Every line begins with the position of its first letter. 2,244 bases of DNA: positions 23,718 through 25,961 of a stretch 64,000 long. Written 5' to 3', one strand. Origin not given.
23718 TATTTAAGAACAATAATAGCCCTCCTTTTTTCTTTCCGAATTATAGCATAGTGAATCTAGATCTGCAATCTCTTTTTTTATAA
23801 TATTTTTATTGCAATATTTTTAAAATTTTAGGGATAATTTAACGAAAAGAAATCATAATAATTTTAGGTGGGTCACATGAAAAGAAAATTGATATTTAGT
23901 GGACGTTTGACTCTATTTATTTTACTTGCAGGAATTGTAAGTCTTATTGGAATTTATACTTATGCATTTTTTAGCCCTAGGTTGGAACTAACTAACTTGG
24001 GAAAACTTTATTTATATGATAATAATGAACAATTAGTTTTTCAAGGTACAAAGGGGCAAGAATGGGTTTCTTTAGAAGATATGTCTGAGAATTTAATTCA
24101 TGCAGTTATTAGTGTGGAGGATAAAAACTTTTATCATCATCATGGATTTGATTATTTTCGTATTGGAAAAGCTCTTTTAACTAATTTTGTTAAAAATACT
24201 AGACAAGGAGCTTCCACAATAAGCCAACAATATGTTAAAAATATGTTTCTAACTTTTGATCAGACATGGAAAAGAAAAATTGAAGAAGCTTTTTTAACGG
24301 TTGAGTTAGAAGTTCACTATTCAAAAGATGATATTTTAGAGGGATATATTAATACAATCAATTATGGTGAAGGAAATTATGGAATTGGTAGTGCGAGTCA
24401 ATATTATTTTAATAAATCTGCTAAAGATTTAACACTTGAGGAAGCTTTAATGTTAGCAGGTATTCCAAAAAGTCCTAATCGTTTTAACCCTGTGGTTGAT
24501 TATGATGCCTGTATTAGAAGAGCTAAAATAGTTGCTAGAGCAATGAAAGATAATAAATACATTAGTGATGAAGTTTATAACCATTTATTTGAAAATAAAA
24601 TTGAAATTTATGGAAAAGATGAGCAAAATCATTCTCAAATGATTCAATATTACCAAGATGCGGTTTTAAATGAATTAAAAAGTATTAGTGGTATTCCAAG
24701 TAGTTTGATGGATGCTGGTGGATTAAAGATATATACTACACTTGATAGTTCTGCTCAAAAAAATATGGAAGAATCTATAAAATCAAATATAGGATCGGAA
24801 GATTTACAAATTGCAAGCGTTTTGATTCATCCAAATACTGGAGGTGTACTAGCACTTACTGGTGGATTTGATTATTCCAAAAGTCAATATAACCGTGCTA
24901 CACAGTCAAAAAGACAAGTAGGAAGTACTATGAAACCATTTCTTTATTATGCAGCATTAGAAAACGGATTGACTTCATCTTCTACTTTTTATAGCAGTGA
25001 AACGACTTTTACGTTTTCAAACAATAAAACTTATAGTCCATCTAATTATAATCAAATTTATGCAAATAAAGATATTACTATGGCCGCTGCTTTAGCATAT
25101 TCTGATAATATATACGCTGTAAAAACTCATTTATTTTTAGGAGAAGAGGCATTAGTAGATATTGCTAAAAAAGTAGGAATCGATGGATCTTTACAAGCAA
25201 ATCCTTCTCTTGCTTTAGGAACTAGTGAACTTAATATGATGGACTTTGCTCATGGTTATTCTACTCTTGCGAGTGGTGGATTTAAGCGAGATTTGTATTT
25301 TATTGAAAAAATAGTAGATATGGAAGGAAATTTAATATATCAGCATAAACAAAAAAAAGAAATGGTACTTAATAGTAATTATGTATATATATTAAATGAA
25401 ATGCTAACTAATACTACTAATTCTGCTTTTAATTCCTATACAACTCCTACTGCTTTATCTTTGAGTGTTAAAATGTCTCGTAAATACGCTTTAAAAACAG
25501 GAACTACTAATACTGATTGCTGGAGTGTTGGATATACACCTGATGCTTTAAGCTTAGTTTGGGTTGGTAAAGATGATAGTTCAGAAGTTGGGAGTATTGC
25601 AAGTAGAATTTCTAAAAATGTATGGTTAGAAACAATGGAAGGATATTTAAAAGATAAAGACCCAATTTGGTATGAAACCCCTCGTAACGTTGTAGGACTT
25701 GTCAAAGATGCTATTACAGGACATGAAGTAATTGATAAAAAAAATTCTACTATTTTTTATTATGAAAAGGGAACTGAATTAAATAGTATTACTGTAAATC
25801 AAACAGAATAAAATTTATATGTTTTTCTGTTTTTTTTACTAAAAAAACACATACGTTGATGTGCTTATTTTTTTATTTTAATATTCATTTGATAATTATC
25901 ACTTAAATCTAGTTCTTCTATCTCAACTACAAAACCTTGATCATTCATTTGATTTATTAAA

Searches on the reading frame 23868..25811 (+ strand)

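Call 58: search_protein_families(library=ncbifam, proteins=[window:23868-25811:+], max_evalue=1e-10)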
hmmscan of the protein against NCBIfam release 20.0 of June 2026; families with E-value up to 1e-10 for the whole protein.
window:23868-25811:+ (647 aa): 14 families
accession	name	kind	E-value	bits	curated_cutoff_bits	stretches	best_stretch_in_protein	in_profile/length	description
TIGR02074.1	PBP_1a_fam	subfamily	3.1e-156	521.3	508.75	1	65-595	3-534/535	PBP1A family penicillin-binding protein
NF051885.1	tranpepglycosPbpC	equivalog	4.9e-115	385.5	900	1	48-590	58-590/632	multimodular transpeptidase-transglycosylase PbpC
TIGR02071.1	PBP_1b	equivalog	6.1e-103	345.3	717.75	1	64-611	147-698/729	penicillin-binding protein 1B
NF008643.0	PRK11636.1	equivalog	7.7e-90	302.3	1263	2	17-313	13-312/850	peptidoglycan glycosyltransferase/peptidoglycan DD-transpeptidase MrcA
TIGR02073.1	PBP_1c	equivalog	1.6e-87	294.8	494.2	1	65-600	34-550/728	penicillin-binding protein 1C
NF038276.1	strep_PBP2A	exception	3.5e-86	290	1100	1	47-574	78-614/716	penicillin-binding protein PBP2A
NF007061.0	PRK09506.1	equivalog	2.7e-81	273.6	1120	1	67-609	214-760/825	bifunctional glycosyl transferase/transpeptidase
NF011423.0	PRK14850.1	equivalog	3.8e-81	273.5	1275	1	66-615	159-712/764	penicillin-binding protein 1b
NF038272.1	strep_PBP1A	exception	2.6e-70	237.5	1075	1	7-548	9-560/658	penicillin-binding protein PBP1A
NF038274.1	strep_PBP1B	exception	2.8e-59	201.2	1225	2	280-603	339-670/745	penicillin-binding protein PBP1B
TIGR02070.1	mono_pep_trsgly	equivalog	2.1e-46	158.2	182.65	1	60-228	51-220/224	monofunctional biosynthetic peptidoglycan transglycosylase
NF008414.0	PRK11240.1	equivalog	5.6e-41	140.4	1121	1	67-574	67-544/774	peptidoglycan glycosyltransferase PbpC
NF010008.0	PRK13481.1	equivalog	5.9e-33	114.3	270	1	62-239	78-262/269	glycosyltransferase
TIGR03423.1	pbp2_mrdA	equivalog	7.8e-14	51.1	455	0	338-439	294-391/593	penicillin-binding protein 2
